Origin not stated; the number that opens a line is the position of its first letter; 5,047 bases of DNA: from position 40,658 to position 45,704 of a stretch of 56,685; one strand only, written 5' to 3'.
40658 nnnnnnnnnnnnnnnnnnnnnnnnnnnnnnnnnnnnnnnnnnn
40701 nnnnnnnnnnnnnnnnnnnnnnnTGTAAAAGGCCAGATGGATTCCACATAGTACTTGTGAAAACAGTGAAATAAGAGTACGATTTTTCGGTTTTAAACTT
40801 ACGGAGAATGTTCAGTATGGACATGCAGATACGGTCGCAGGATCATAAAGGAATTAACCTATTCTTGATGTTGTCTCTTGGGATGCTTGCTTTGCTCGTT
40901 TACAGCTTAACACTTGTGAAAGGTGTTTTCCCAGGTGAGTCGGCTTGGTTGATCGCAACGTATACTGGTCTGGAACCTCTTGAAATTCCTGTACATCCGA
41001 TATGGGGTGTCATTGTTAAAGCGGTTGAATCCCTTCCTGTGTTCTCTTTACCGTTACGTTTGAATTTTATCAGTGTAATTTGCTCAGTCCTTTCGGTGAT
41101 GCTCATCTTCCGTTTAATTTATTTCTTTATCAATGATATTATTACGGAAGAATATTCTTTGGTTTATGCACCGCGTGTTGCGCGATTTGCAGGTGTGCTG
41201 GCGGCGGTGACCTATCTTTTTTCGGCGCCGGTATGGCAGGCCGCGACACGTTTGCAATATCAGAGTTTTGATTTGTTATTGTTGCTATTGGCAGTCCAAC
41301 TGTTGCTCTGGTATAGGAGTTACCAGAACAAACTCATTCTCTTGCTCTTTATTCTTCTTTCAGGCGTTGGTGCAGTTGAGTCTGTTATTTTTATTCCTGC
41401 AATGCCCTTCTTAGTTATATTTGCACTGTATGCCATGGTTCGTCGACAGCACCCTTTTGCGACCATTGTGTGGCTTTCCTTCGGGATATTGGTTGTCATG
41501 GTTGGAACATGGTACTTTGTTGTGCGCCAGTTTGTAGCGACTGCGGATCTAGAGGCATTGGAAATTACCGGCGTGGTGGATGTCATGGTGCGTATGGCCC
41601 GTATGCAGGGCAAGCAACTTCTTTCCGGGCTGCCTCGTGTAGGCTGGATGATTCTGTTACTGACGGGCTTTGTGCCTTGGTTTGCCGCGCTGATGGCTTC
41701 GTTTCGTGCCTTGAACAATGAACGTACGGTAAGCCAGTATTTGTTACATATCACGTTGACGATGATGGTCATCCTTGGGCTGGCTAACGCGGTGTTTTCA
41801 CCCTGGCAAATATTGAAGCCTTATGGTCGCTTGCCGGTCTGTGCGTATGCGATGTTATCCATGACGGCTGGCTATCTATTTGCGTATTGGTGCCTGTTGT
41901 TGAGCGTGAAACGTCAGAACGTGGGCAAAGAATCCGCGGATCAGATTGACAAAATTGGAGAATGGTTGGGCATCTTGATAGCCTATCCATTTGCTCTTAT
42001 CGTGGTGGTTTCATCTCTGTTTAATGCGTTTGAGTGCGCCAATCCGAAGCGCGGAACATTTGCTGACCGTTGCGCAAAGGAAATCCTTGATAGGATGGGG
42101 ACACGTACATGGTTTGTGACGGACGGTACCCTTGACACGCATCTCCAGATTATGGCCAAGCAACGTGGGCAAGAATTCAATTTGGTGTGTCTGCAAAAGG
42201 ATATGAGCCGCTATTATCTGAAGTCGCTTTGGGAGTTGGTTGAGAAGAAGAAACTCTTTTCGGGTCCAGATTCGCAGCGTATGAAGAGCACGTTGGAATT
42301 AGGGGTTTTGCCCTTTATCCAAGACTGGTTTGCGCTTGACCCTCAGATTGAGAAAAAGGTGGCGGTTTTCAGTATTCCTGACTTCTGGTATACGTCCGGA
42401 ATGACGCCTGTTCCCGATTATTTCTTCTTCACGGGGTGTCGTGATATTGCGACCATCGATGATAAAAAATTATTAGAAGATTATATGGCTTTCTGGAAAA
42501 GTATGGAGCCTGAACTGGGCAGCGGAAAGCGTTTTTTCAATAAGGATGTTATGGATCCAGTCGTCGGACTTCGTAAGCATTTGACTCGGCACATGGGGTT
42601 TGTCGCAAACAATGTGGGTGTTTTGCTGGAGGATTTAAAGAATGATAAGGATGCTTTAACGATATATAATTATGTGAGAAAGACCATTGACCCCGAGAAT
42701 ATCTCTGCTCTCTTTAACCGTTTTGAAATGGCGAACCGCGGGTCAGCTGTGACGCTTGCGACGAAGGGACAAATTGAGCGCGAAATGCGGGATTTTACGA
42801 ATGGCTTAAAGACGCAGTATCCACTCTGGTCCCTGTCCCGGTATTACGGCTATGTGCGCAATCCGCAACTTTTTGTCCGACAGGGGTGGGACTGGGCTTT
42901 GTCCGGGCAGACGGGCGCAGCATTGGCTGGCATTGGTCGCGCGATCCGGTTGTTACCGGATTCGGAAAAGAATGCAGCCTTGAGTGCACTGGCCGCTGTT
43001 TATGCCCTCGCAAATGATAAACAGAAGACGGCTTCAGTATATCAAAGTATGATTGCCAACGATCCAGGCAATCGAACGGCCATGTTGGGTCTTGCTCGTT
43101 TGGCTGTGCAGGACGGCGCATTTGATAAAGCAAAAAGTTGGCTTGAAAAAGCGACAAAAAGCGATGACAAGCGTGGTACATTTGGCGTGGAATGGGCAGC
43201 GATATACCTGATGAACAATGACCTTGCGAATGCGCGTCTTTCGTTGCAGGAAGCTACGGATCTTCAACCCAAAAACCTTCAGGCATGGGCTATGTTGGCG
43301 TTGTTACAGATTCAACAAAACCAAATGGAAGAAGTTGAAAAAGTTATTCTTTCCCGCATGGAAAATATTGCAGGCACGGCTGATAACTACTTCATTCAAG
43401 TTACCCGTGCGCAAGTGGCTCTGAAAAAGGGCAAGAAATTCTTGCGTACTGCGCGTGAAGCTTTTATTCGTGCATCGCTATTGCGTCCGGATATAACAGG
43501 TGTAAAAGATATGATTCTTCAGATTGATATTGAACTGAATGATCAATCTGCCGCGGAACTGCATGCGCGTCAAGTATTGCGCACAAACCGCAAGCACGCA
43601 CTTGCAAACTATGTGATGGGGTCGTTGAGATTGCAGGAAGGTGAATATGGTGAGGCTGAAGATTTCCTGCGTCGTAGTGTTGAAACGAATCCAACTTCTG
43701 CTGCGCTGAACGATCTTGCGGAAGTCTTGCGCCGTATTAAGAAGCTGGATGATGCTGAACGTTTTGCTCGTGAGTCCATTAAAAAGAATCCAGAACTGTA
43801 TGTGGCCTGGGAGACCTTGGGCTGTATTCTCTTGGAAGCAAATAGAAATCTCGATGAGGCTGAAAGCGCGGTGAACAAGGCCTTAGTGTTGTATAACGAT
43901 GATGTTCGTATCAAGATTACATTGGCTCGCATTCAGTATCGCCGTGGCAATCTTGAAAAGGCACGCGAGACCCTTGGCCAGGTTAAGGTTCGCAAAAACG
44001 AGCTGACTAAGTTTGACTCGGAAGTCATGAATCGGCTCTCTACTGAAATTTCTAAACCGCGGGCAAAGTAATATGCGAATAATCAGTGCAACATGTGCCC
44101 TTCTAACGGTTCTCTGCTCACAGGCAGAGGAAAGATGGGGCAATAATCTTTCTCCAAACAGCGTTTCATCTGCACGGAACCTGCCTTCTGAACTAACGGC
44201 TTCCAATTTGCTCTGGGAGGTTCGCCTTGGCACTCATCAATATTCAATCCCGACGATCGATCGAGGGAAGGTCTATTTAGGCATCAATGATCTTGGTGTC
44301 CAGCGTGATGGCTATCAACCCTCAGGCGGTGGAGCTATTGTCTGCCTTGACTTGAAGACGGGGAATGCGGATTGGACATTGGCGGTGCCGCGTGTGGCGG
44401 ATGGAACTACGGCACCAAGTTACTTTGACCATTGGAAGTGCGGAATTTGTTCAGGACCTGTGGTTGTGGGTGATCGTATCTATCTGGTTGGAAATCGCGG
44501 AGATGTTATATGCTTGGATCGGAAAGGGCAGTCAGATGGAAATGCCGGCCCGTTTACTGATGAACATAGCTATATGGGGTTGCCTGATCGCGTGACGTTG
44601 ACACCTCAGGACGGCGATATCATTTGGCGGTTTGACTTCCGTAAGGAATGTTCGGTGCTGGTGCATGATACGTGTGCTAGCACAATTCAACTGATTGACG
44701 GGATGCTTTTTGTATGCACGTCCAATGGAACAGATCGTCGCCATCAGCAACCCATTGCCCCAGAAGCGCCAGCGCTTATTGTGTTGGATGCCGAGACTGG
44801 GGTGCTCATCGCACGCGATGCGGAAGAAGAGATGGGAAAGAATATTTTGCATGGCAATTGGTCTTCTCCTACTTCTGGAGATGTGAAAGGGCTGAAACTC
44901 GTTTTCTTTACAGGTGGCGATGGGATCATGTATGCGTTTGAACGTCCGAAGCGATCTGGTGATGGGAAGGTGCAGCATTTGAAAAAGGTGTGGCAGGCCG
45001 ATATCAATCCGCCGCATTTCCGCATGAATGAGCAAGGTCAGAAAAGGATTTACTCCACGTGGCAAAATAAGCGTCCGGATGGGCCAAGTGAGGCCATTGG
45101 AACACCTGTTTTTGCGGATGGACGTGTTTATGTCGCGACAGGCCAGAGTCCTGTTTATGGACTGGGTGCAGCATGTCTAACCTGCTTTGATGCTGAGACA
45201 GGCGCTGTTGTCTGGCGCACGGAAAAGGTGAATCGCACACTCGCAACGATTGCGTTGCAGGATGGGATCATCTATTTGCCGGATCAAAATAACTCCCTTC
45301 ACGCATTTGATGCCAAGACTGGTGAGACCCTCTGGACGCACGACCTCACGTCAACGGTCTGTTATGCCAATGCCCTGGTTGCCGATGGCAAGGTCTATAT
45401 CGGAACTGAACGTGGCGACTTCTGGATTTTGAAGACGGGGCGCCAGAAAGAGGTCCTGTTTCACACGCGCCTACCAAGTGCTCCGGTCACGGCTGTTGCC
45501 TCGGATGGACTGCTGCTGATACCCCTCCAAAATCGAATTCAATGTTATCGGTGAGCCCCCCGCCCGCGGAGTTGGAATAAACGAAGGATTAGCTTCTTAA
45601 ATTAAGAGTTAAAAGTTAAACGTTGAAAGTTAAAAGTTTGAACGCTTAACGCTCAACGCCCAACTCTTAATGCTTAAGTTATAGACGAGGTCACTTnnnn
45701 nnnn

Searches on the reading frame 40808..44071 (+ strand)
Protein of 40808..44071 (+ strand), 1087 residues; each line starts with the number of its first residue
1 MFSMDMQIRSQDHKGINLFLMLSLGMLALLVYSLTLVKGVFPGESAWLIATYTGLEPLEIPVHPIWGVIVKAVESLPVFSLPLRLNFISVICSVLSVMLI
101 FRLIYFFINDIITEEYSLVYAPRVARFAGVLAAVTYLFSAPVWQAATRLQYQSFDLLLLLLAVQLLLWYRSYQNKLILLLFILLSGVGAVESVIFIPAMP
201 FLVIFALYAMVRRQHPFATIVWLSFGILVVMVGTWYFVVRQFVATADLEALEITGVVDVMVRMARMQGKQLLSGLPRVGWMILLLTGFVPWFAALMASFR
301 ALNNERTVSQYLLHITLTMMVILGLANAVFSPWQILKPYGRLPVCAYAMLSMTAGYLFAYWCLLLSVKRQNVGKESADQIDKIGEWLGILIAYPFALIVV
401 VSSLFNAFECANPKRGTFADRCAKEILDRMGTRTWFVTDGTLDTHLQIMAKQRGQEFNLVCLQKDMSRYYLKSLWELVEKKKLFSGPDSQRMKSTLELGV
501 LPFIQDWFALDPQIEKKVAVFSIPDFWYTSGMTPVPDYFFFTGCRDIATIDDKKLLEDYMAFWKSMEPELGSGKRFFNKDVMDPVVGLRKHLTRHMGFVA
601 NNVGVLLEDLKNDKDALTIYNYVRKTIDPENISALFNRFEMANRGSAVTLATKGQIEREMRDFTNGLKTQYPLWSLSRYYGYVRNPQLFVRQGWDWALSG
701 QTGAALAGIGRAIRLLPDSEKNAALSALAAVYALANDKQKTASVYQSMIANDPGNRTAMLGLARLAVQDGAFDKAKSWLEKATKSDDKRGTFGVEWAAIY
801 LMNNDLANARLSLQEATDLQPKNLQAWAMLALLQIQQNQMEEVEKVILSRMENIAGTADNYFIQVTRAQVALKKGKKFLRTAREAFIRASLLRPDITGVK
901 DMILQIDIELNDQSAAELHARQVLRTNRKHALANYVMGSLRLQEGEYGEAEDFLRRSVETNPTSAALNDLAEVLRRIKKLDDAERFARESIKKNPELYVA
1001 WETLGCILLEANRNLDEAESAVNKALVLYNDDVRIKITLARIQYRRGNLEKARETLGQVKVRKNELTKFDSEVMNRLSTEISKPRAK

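Call 3: search_protein_families(library=pfam, proteins=[window:40808-44071:+], max_evalue=0.1)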
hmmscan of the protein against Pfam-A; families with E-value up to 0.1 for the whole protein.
window:40808-44071:+ (1087 aa): 27 families (the best 25 are shown)
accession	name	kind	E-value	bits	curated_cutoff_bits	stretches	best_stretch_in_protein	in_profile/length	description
PF14559.12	TPR_19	-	2.5e-23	82.6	25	5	739-788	8-57/68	Tetratricopeptide repeat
PF07719.23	TPR_2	-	5.9e-19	67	27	1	965-996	2-33/34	Tetratricopeptide repeat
PF13428.12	TPR_14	-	6.8e-17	60.7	23.5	3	795-832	6-43/44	Tetratricopeptide repeat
PF13432.12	TPR_16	-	1.6e-15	57.7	32.7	4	935-995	1-62/65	Tetratricopeptide repeat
PF23914.1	TPR_CcmH_CycH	-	4.2e-13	49.9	42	3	750-843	44-140/158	Cytochrome c-type biogenesis protein H TPR domain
PF13181.12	TPR_8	-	4.7e-11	42.4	25.7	0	933-963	3-33/34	Tetratricopeptide repeat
PF13431.12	TPR_17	-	6.7e-11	42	24.4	0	814-842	3-31/34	Tetratricopeptide repeat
PF13424.12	TPR_12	-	5.5e-10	39.7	30.1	1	933-991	5-72/77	Tetratricopeptide repeat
PF25064.1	ARM_TT21_5th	-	4.5e-08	33.8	27.8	1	933-994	3-65/117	TT21 fifth ARM repeats domain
PF12895.13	ANAPC3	-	4.8e-08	33.6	27.2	2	775-847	8-79/82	Anaphase-promoting complex, cyclosome, subunit 3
PF11028.14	TMEM260-like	-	1.2e-07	32.1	24.2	1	61-207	18-171/179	Protein O-mannosyl-transferase TMEM260-like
PF25058.1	ARM_TT21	-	3.3e-07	30.8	27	1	962-1065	22-126/155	Tetratricopeptide repeat protein 21 ARM repeat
PF13176.12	TPR_7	-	1e-06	28.8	27.9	0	937-962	5-32/36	Tetratricopeptide repeat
PF00515.34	TPR_1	-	1.1e-06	28.6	27.8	0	933-963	3-33/34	Tetratricopeptide repeat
PF25060.1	ARM_TT21_2nd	-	3.4e-05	23.9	27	0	736-787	202-253/270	Tetratricopeptide repeat protein 21 second ARM domain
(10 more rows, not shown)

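Call 4: search_protein_families(library=ncbifam, proteins=[window:40808-44071:+], max_evalue=0.1)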
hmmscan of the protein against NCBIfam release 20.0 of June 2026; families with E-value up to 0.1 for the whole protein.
window:40808-44071:+ (1087 aa): 19 families
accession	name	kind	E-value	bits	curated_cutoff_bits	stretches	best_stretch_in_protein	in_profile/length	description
TIGR02917.1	PEP_TPR_lipo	equivalog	7.3e-32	110.2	312.2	2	718-1009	495-781/899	XrtA/PEP-CTERM system TPR-repeat protein PrsT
TIGR02521.1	type_IV_pilW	equivalog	3e-17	63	154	3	911-1062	45-198/234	type IV pilus biogenesis/stability protein PilW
NF040959.1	MamA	equivalog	7.8e-11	41.8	200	2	922-1058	62-198/204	magnetosome protein MamA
NF033920.0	C39_PA2778_fam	equivalog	9.3e-11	41.6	150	2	723-821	155-255/255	PA2778 family cysteine peptidase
NF033758.1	gliding_GltE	equivalog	1e-09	37.9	225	3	738-950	102-309/411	adventurous gliding motility TPR repeat lipoprotein GltE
NF008757.0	PRK11788.1-5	equivalog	1.3e-09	37.7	363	2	908-1002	191-287/388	lipopolysaccharide assembly protein LapB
TIGR00990.1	3a0801s09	subfamily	4.5e-08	32.2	757.25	2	732-865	341-476/615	mitochondrial import receptor subunit TOM70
TIGR00540.1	TPR_hemY_coli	hypoth_equivalog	9.7e-07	27.9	142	1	911-990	306-385/385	heme biosynthesis-associated TPR protein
NF008756.0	PRK11788.1-4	equivalog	7.8e-06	25.2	474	1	930-1078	106-256/389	lipopolysaccharide assembly protein LapB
TIGR03939.1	PGA_TPR_OMP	equivalog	1.2e-05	23.8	366.65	1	728-834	401-507/800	poly-beta-1,6 N-acetyl-D-glucosamine export porin PgaA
NF008755.0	PRK11788.1-3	equivalog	2.4e-05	23.8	430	1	1011-1069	192-250/388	lipopolysaccharide assembly protein LapB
NF008017.0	PRK10747.1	equivalog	3.5e-05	22.8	608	1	910-991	307-388/398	protoheme IX biogenesis protein HemY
NF008753.0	PRK11788.1-1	equivalog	8.2e-05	21.9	395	0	945-1011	263-329/389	lipopolysaccharide assembly protein LapB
NF033762.1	social_mot_Tgl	equivalog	0.00024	20.5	225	1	928-1056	28-159/252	social motility TPR repeat lipoprotein Tgl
NF052415.1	T3SS_chap_SctY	equivalog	0.00033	21.1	70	1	797-877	13-93/106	type III secretion apparatus assembly chaperone SctY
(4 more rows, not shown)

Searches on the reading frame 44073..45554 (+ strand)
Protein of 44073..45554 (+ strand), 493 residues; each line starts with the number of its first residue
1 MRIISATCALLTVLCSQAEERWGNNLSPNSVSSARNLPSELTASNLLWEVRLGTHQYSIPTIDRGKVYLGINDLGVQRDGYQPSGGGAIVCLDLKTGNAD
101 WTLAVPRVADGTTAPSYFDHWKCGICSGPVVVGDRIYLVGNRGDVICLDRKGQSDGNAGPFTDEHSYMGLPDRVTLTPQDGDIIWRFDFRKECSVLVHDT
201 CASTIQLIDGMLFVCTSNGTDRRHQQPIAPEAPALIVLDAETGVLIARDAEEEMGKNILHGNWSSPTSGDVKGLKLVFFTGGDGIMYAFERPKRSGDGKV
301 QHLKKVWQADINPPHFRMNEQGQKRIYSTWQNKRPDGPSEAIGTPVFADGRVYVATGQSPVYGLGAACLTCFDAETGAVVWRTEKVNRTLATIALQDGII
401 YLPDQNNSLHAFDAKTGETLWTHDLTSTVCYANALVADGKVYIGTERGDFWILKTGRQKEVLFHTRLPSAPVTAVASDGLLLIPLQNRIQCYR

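Call 3: search_protein_families(library=pfam, proteins=[window:44073-45554:+], max_evalue=0.1)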
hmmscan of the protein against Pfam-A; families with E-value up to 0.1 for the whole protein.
window:44073-45554:+ (493 aa): 6 families
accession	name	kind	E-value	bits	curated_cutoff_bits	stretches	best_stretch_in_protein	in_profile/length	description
PF13360.13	PQQ_2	-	2.7e-24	86.5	27.6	1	305-454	15-134/233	Outer membrane protein assembly factor BamB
PF01011.28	PQQ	-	2.3e-10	40.2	26.7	2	395-426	55-86/595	Glucose/ethanol/alcohol dehydrogenase, beta-propeller domain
PF13570.13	Beta-prop_ACSF4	-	1.4e-09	38.3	133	1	366-465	70-171/329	Beta-alanine-activating enzyme, beta-propeller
PF03478.24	Beta-prop_KIB1-4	-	0.0076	16.2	27.4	0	412-479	97-165/242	KIB1-4 beta-propeller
PF16819.11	DUF5074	-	0.017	14.7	27.2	0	348-448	98-202/353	Domain of unknown function (DUF5074)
PF25293.1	Beta-prop_EMC1_N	-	0.018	15.1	34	0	371-436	45-114/219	EMC1 N-terminal beta-propeller domain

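Call 4: search_protein_families(library=ncbifam, proteins=[window:44073-45554:+], max_evalue=0.1)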
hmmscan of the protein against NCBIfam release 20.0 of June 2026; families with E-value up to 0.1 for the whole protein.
window:44073-45554:+ (493 aa): 7 families
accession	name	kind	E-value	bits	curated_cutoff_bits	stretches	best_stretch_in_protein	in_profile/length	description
TIGR03300.1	assembly_YfgL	equivalog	3.7e-16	58.8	285.2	2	329-451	43-158/377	outer membrane protein assembly factor BamB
NF008351.0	PRK11138.1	equivalog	3.6e-14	52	423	1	341-425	112-188/394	outer membrane protein assembly factor BamB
TIGR04528.1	acido_non_PQQ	subfamily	9.6e-10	37.8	650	1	365-449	399-486/493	acido-empty-quinoprotein group A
TIGR03075.1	PQQ_enz_alc_DH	subfamily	3.3e-09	35.9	480.05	1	368-448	445-527/530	PQQ-dependent dehydrogenase, methanol/ethanol family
NF053615.1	SerThrKinAfsKStmc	equivalog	0.00016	20.4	1300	1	339-418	734-805/809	protein serine/threonine kinase AfsK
TIGR03074.1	PQQ_membr_DH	subfamily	0.00025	19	832.65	0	409-443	357-389/783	membrane-bound PQQ-dependent dehydrogenase, glucose/quinate/shikimate family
NF041516.1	PA2928_fam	subfamily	0.0012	18.3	70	0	406-445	313-352/376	PA2928 family protein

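Call 74: search_solved_structures(query=window:44073-45554:+, max_evalue=1)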
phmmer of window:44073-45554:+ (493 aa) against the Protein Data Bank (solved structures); distinct sequences matched with E-value up to 1: 57.
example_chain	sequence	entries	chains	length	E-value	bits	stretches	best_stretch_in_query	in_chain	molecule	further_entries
7eq5_A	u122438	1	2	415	3.2e-17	65.5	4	329-487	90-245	Membrane associated protein kinase with beta-propeller domain, pyrrolo-quinoline quinone b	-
7evf_AA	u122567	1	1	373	3.6e-17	65.3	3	329-455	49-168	PQQ_3 domain-containing protein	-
7dxn_A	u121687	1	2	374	3.5e-15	58.8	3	329-455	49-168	Membrane associated protein kinase with beta-propeller domain, pyrrolo-quinoline quinone b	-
8orr_AAA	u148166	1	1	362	3.3e-12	49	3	349-453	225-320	Outer membrane protein assembly factor BamB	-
3q54_A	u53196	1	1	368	3e-11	45.8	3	336-484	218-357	Outer membrane assembly lipoprotein YfgL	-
5ljo_B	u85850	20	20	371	3.2e-11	45.7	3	336-484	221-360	Outer membrane protein assembly factor BamB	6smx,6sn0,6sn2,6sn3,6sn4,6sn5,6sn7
8spr_B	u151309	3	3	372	3.3e-11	45.7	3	336-484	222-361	Outer membrane protein assembly factor BamB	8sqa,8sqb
3prw_A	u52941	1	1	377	3.3e-11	45.7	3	336-484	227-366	Lipoprotein yfgL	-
28jl_B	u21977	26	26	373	3.3e-11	45.7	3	336-484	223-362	Outer membrane protein assembly factor BamB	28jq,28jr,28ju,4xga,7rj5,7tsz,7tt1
3q7m_A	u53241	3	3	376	3.4e-11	45.6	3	336-484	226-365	Lipoprotein yfgL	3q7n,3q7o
2yh3_A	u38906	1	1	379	3.6e-11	45.6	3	336-484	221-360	LIPOPROTEIN YFGL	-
7nri_B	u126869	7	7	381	3.6e-11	45.5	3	336-484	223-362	Outer membrane protein assembly factor BamB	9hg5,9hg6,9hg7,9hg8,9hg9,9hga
5ayw_B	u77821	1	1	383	3.8e-11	45.5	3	336-484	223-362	Outer membrane protein assembly factor BamB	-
5d0o_B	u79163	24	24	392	4.3e-11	45.3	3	336-484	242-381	Outer membrane protein assembly factor BamB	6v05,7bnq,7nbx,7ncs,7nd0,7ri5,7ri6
3p1l_A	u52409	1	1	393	4.3e-11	45.3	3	336-484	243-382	Lipoprotein yfgL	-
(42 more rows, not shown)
